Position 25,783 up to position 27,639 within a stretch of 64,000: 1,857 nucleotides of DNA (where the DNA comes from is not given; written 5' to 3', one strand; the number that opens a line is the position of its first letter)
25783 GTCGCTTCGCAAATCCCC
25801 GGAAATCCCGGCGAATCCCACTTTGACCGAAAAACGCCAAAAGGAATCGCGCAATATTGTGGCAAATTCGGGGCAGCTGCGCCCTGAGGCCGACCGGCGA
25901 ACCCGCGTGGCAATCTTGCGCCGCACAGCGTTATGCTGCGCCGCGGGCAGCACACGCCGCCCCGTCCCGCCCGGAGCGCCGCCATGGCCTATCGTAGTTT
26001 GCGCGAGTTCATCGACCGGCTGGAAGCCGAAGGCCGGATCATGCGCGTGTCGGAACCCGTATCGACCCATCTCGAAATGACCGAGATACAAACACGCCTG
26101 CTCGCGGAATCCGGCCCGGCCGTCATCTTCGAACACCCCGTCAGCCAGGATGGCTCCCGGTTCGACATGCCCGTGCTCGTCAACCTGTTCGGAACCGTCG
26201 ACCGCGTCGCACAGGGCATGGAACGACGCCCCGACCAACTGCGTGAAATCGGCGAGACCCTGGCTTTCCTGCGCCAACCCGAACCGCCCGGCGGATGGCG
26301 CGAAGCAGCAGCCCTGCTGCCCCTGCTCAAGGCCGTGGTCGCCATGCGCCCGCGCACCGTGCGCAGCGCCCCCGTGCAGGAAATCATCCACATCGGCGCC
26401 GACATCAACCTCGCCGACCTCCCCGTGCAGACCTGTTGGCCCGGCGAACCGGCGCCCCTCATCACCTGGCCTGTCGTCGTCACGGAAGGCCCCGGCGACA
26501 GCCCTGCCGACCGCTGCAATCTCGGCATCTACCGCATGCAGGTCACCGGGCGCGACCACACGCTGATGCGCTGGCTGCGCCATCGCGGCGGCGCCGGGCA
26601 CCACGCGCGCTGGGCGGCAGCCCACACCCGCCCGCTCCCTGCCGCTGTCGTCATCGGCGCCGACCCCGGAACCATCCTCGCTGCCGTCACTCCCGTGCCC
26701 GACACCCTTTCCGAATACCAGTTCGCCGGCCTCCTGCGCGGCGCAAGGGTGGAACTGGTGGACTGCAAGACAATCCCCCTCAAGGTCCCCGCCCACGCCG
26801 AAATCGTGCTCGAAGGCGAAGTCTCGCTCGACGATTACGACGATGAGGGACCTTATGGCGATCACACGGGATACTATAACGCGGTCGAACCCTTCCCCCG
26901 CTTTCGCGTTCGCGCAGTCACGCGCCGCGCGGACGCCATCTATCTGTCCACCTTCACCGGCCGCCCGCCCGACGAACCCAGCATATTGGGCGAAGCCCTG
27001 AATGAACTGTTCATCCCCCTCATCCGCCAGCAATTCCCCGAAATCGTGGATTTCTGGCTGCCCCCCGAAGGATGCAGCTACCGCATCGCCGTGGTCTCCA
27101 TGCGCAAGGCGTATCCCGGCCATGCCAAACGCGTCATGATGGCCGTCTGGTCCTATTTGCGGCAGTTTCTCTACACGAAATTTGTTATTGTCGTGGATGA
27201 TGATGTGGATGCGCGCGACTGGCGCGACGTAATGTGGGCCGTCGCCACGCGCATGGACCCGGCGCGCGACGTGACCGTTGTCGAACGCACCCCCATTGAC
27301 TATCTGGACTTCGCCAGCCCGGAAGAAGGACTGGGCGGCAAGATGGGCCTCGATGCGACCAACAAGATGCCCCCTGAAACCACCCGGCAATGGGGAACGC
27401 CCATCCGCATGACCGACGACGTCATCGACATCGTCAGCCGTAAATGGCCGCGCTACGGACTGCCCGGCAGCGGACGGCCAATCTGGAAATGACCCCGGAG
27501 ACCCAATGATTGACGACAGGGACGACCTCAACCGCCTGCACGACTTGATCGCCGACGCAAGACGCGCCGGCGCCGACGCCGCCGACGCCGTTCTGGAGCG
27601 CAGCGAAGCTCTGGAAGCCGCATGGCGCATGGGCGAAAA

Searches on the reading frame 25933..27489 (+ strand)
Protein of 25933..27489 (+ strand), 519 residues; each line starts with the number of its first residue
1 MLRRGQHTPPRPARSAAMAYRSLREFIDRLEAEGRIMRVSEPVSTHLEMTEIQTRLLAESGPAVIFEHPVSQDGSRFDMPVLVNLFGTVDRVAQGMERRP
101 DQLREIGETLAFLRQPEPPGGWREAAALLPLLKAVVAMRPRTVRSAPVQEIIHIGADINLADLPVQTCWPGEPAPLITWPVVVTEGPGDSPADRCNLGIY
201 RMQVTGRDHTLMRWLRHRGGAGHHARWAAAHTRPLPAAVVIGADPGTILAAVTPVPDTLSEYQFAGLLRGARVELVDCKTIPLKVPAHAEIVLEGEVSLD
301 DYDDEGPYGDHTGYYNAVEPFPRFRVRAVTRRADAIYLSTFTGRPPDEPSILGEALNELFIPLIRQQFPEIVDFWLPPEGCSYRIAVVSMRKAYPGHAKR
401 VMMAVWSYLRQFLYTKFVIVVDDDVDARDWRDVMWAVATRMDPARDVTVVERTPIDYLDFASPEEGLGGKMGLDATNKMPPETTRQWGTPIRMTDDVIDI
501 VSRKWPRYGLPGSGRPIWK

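Call 16: search_protein_families(library=pfam, proteins=[window:25933-27489:+], max_evalue=0.01)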
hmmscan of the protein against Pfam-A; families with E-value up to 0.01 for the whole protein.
window:25933-27489:+ (519 aa): 3 families
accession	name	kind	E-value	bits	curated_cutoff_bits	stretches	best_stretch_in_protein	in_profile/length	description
PF01977.22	UbiD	-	5.6e-76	254.7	23.3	1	143-345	3-206/206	3-octaprenyl-4-hydroxybenzoate carboxy-lyase Rift-related domain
PF20696.2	UbiD_C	-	2.6e-50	170.1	24.2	1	351-475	2-127/127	3-octaprenyl-4-hydroxybenzoate carboxy-lyase C-terminal domain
PF20695.2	UbiD_N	-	1.3e-21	76.9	24.3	1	27-109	1-77/78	3-octaprenyl-4-hydroxybenzoate carboxy-lyase N-terminal domain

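Call 18: find_encoding_contigs(protein=window:25984-27489:+, flank=10000, max_places=10)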
Protein window:25984-27489:+ (502 aa): 3 contigs read that carry it; 2 places shown.
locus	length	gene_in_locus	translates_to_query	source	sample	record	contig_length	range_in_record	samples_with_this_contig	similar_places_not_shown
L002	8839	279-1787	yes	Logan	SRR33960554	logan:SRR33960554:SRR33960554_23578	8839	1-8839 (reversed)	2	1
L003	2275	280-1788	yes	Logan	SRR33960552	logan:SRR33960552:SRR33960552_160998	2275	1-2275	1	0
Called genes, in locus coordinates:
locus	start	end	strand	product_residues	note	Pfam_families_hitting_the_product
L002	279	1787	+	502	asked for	PF20695:UbiD_N, PF01977:UbiD, PF20696:UbiD_C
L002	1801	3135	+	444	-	PF01523:PmbA_TldD_1st, PF19290:PmbA_TldD_2nd, PF19289:PmbA_TldD_3rd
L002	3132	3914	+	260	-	PF00459:Inositol_P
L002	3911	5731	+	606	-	PF00664:ABC_membrane, PF00005:ABC_tran, PF02463:SMC_N (weak), PF13304:AAA_21 (faint)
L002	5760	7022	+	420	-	PF04413:Glycos_transf_N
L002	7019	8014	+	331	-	PF02606:LpxK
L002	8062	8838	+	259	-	?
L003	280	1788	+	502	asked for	PF20695:UbiD_N, PF01977:UbiD, PF20696:UbiD_C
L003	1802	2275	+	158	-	?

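Call 22: find_related_loci(query=window:25984-27489:+, collection=genome_contigs, flank=10000)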
Query window:25984-27489:+ (502 aa) in genome_contigs; peptide patterns used: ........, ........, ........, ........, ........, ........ (x = any residue, [..] = any of these).
600 stretches matched a pattern (row limit reached: there are more); 591 encode a relative of the query (tblastn E <= 1e-3); the best 80 are kept; 80 distinct loci.
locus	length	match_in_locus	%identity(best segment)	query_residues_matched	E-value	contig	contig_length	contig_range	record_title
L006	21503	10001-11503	81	1-501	0e+0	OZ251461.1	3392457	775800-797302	MAG: Alphaproteobacteria bacterium isolate 0a54264b-14c4-4083-851b-1bee40580e2c genome assembly, chromosome: 1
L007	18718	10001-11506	78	1-502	0e+0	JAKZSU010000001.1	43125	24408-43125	MAG: Alphaproteobacteria bacterium isolate Langseth_MAG_00041 Langseth_MAG_00041_000000000001, whole genome shotgun sequ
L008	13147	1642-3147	78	1-502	0e+0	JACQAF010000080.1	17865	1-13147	MAG: Rhodospirillales bacterium isolate NC_groundwater_909_Pr1_S-0.2um_66_15 Montesol18-Sp2_coassembly_scaffold_346366,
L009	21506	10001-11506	77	1-502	0e+0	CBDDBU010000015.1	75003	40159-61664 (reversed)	MAG: Alphaproteobacteria bacterium isolate db830041-b926-46c0-9ca5-8871466c229b genome assembly, contig: contig_15, whol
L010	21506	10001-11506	78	1-502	0e+0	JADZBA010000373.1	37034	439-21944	MAG: Alphaproteobacteria bacterium isolate SJ646 c_000000654916, whole genome shotgun sequence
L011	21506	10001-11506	78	1-502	0e+0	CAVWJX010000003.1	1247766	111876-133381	MAG: uncultured Alphaproteobacteria bacterium isolate MFD05502.bin.1.41 genome assembly, contig: contig_20382, whole gen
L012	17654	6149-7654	77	1-502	0e+0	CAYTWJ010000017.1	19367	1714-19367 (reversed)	MAG TPA_asm: uncultured Rhodospirillaceae bacterium isolate binchicken_co107_23 genome assembly, contig: NODE_6934_lengt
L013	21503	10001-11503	78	1-502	0e+0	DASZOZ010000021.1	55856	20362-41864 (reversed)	MAG TPA_asm: Stellaceae bacterium isolate SMAG_U5958 k141_354168, whole genome shotgun sequence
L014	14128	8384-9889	77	1-502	0e+0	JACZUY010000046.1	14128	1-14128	MAG: Proteobacteria bacterium isolate B17T1B10 B17T1B10_NODE2422, whole genome shotgun sequence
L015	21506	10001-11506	77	1-502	0e+0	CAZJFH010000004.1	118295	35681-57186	MAG TPA_asm: uncultured Rhodospirillaceae bacterium isolate SRP093185_co1_73 genome assembly, contig: NODE_30_length_118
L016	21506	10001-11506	76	1-502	0e+0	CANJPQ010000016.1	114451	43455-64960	MAG: Candidatus Marinimicrobia bacterium isolate RH-23may17-447 genome assembly, contig: RH-23may17-C1102, whole genome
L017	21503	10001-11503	78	1-501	0e+0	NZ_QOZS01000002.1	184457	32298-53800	Desertibaculum subflavum strain SYSU D60015 s1731_Contig2, whole genome shotgun sequence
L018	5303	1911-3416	76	1-502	0e+0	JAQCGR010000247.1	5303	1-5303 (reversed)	MAG: Proteobacteria bacterium isolate casp40-mb.210 NODE_35710_length_5303_cov_0.060338, whole genome shotgun sequence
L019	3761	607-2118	77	1-502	0e+0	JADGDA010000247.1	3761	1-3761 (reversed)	MAG: Alphaproteobacteria bacterium isolate nYQH56bin3 nYQH56_bin3_NODE_247_length_3761_cov_2.756786, whole genome shotgu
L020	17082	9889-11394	77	1-502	0e+0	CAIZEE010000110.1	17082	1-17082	MAG: uncultured Elstera sp. isolate I3b_bin-220 genome assembly, contig: bin-220:110/774, whole genome shotgun sequence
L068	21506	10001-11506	85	1-502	0e+0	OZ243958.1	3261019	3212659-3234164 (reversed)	MAG: Alphaproteobacteria bacterium isolate 2e7a10f6-f36c-43d1-a3df-2601a6acf5df genome assembly, chromosome: 1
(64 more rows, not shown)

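Call 45: search_protein_families(library=pfam, proteins=[L068:7723-8652:+, L068:6615-7724:-, L068:5348-6403:-, L006:7869-8729:+, L006:6725-7870:-, L007:9369-9905:-, L007:6251-7741:-, L007:4875-6266:-], max_evalue=0.0001)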
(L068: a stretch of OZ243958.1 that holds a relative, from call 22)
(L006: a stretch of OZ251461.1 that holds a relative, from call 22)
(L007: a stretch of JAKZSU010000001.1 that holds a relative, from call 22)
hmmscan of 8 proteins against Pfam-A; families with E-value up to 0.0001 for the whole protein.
L068:7723-8652:+ (310 aa): 0 families

L068:6615-7724:- (370 aa): 1 family
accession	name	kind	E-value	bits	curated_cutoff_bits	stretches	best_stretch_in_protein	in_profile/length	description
PF02424.20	ApbE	-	1.3e-62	212.1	25.6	1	93-355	12-265/266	ApbE family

L068:5348-6403:- (352 aa): 0 families

L006:7869-8729:+ (287 aa): 1 family
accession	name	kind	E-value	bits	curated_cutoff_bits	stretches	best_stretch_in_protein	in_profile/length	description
PF01040.23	UbiA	-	1e-53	182.7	34.2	1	28-272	1-245/250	UbiA prenyltransferase family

L006:6725-7870:- (382 aa): 1 family
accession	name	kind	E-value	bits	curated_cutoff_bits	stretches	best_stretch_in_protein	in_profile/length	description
PF03960.21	ArsC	-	2.4e-19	69.8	24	1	273-380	1-78/79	ArsC family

L007:9369-9905:- (179 aa): 3 families
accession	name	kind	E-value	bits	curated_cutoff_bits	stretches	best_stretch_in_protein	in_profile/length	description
PF00583.31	Acetyltransf_1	-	2.7e-15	57.1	20.7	1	52-156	11-116/116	Acetyltransferase (GNAT) family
PF13508.13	Acetyltransf_7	-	7.9e-13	49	27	1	75-157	2-83/84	Acetyltransferase (GNAT) domain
PF13673.13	Acetyltransf_10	-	3.6e-11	43.6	23.6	1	49-159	5-110/128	Acetyltransferase (GNAT) domain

L007:6251-7741:- (497 aa): 2 families
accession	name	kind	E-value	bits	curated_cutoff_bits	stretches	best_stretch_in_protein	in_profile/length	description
PF04452.19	Methyltrans_RNA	-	7.2e-37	126.9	23.9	1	303-458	6-164/165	RNA methyltransferase domain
PF20260.4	PUA_4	-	5.4e-11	42.9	23.9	1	247-291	3-47/48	RNA methyltransferase PUA domain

L007:4875-6266:- (464 aa): 1 family
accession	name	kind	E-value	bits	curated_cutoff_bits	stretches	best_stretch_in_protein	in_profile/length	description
PF04107.18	GCS2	-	3.6e-87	292.8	21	1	63-368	3-290/291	Glutamate-cysteine ligase family 2(GCS2)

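Call 64: find_homologous_proteins(query=window:25984-27489:+, max_evalue=1e-100)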
Query window:25984-27489:+ (502 aa): 7989 proteins with E <= 1e-100 among 8000 candidates; the best 120 are listed.
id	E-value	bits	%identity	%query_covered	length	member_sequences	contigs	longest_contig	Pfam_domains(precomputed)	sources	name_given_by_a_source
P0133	0.0e+0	1160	100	100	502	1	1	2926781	PF20696.3,PF01977.23,PF20695.3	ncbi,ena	-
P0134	0.0e+0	1010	85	100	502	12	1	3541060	PF20696.3,PF01977.23,PF20695.3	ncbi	-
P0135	4.1e-294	994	84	100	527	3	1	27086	PF20696.3,PF01977.23,PF20695.3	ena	-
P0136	8.2e-294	993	84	100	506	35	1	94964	PF20696.3,PF01977.23,PF20695.3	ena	-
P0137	6.3e-287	970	83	100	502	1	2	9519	PF20696.3,PF01977.23,PF20695.3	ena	-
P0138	9.5e-285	963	82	100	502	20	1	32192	PF20696.3,PF01977.23,PF20695.3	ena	-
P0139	6.1e-284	960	81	100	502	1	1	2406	PF20696.3,PF01977.23,PF20695.3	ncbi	-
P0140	8.3e-284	960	81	100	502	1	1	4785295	PF20696.3,PF01977.23,PF20695.3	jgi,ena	-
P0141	3.1e-283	958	81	100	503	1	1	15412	PF20696.3,PF01977.23,PF20695.3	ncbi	-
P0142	2.3e-281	952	80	100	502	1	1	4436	PF20696.3,PF01977.23,PF20695.3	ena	-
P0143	2.9e-281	952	83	98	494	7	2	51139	PF20696.3,PF01977.23,PF20695.3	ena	-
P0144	7.5e-281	950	80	100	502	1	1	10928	PF20696.3,PF01977.23,PF20695.3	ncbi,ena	ncbi:MAG: UbiD family decarboxylase [Alphaproteobacteria bacterium]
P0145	9.9e-281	950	-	-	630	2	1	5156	PF20696.3,PF01977.23,PF20695.3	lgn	-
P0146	2.4e-280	949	80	100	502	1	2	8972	PF20696.3,PF01977.23,PF20695.3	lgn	-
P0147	1.4e-277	939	80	100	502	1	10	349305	PF20696.3,PF01977.23,PF20695.3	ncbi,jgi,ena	-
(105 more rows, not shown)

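Call 65: find_encoding_contigs(protein=P0136, flank=8000, max_places=3)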
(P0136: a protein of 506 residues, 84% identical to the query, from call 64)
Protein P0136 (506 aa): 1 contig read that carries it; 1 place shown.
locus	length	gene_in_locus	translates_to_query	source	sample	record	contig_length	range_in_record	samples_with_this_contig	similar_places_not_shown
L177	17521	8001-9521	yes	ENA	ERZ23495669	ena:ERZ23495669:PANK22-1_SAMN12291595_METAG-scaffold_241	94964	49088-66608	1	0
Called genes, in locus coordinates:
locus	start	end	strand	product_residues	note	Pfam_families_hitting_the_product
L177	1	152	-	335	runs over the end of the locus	PF01300:Sua5_yciO_yrdC, PF03481:Sua5_C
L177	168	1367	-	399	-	PF00155:Aminotran_1_2, PF01053:Cys_Met_Meta_PP (weak)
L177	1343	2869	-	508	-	PF08666:SAF, PF04295:GD_AH_second, PF20629:GD_AH_C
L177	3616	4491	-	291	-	PF00528:BPD_transp_1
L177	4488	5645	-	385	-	PF19300:BPD_transp_1_N, PF00528:BPD_transp_1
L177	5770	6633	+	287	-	PF01040:UbiA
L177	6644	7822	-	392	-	PF01070:FMN_dh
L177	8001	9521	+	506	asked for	PF20695:UbiD_N, PF01977:UbiD, PF20696:UbiD_C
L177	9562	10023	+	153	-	PF07883:Cupin_2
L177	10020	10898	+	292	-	PF20434:BD-FAE, PF07859:Abhydrolase_3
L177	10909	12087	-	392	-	PF05762:VWA_CoxE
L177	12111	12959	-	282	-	PF00158:Sigma54_activat (faint), PF07724:AAA_2 (weak), PF13401:AAA_22 (weak), PF00004:AAA, PF07728:AAA_5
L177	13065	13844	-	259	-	-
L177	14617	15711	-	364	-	PF00005:ABC_tran, PF02463:SMC_N (weak), PF13304:AAA_21 (faint), PF17912:OB_MalK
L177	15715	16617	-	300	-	PF00528:BPD_transp_1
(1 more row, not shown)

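Call 66: find_encoding_contigs(protein=P0134, flank=8000, max_places=3)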
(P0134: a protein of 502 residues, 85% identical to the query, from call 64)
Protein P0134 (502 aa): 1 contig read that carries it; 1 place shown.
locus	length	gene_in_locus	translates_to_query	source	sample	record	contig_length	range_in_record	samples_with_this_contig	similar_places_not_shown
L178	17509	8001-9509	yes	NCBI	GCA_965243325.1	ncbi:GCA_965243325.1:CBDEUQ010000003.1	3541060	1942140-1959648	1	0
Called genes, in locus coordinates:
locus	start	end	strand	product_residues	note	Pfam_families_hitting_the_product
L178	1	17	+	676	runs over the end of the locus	PF00289:Biotin_carb_N, PF02786:CPSase_L_D2, PF02222:ATP-grasp (weak), PF07478:Dala_Dala_lig_C, PF02785:Biotin_carb_C, PF18140:PCC_BT, PF00364:Biotin_lipoyl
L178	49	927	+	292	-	PF13714:PEP_mutase, PF00463:ICL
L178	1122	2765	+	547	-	PF00501:AMP-binding, PF13193:AMP-binding_C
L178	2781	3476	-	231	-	PF13650:Asp_protease_2, PF13975:gag-asp_proteas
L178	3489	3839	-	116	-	PF03960:ArsC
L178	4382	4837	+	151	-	PF11985:Phage_Mu_Gp27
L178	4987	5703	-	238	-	PF20260:PUA_4, PF04452:Methyltrans_RNA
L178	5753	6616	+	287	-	PF01040:UbiA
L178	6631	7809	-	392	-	PF01070:FMN_dh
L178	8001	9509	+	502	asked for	PF20695:UbiD_N, PF01977:UbiD, PF20696:UbiD_C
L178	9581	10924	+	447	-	PF01523:PmbA_TldD_1st, PF19290:PmbA_TldD_2nd, PF19289:PmbA_TldD_3rd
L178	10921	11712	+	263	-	PF00459:Inositol_P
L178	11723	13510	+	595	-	PF00664:ABC_membrane, PF00005:ABC_tran, PF02463:SMC_N (weak)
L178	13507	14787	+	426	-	PF04413:Glycos_transf_N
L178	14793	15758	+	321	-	PF02606:LpxK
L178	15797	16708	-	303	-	PF08450:SGL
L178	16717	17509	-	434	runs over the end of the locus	PF06808:DctM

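Call 67: find_homologous_proteins(query=L178:5753-6613:+, max_evalue=1e-60)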
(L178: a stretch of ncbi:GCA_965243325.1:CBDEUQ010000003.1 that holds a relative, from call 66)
Query L178:5753-6613:+ (287 aa): 6937 proteins with E <= 1e-60 among 8000 candidates; the best 120 are listed.
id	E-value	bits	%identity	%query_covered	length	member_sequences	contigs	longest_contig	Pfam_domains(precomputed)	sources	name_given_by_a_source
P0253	2.9e-170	584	93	100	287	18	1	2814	PF01040.24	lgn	-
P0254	3.8e-134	465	76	100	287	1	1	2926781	PF01040.24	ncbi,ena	-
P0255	2.3e-131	456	76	100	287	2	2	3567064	PF01040.24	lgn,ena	-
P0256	8.0e-130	451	76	97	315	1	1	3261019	PF01040.24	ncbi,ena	-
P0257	7.5e-127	441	74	97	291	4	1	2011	PF01040.24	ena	-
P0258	2.9e-126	439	73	98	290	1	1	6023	PF01040.24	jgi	jgi:4-hydroxybenzoate polyprenyltransferase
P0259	7.6e-126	438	73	98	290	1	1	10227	PF01040.24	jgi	jgi:4-hydroxybenzoate polyprenyltransferase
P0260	2.1e-123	430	70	97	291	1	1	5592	PF01040.24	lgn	-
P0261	4.3e-122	425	71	98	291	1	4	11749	PF01040.24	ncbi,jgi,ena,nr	ncbi:MAG TPA: 4-hydroxybenzoate octaprenyltransferase [Alphaproteobacteria bacterium]|nr:4-hydroxybe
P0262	5.1e-122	425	71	97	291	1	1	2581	PF01040.24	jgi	jgi:4-hydroxybenzoate polyprenyltransferase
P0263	5.4e-122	425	72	97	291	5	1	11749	PF01040.24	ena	-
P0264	1.4e-121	424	71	97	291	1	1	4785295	PF01040.24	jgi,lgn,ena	-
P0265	3.1e-121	423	70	98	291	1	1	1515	PF01040.24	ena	-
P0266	3.6e-121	422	71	98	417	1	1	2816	PF01040.24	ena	-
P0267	6.9e-121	421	71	97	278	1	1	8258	PF01040.24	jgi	jgi:4-hydroxybenzoate polyprenyltransferase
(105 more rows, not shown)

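Call 68: find_encoding_contigs(protein=P0254, flank=10000, max_places=10)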
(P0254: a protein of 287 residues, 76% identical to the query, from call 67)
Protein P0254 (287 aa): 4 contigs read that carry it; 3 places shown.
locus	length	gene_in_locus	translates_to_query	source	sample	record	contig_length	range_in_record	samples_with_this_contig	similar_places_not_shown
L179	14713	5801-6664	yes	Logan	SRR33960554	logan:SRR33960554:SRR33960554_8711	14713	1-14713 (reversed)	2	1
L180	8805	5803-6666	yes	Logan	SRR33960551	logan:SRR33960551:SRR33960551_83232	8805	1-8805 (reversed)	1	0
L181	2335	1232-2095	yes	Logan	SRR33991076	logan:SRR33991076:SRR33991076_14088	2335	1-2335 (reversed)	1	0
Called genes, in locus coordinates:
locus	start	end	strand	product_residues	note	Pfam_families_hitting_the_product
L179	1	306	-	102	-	?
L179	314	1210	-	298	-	PF01063:Aminotran_4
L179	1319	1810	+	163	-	PF12802:MarR_2, PF13463:HTH_27, PF01047:MarR (faint), PF13601:HTH_34 (weak)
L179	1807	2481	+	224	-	PF00072:Response_reg, PF00486:Trans_reg_C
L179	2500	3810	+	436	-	PF00672:HAMP, PF00512:HisKA, PF02518:HATPase_c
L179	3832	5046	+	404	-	PF01408:GFO_IDH_MocA, PF02894:GFO_IDH_MocA_C, PF22725:GFO_IDH_MocA_C3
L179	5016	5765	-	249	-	PF20260:PUA_4, PF04452:Methyltrans_RNA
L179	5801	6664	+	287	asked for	PF01040:UbiA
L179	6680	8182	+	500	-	PF13231:PMT_2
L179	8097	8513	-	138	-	PF04138:GtrA_DPMS_TM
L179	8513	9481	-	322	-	PF00535:Glycos_transf_2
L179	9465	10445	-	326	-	PF01073:3Beta_HSD, PF01370:Epimerase, PF02719:Polysacc_synt_2 (faint), PF04321:RmlD_sub_bind (weak), PF16363:GDP_Man_Dehyd, PF07993:NAD_binding_4 (weak)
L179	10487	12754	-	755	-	PF01804:Penicil_amidase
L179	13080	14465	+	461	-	PF07396:Porin_O_P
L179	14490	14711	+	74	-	?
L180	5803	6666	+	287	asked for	PF01040:UbiA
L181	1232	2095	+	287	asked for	PF01040:UbiA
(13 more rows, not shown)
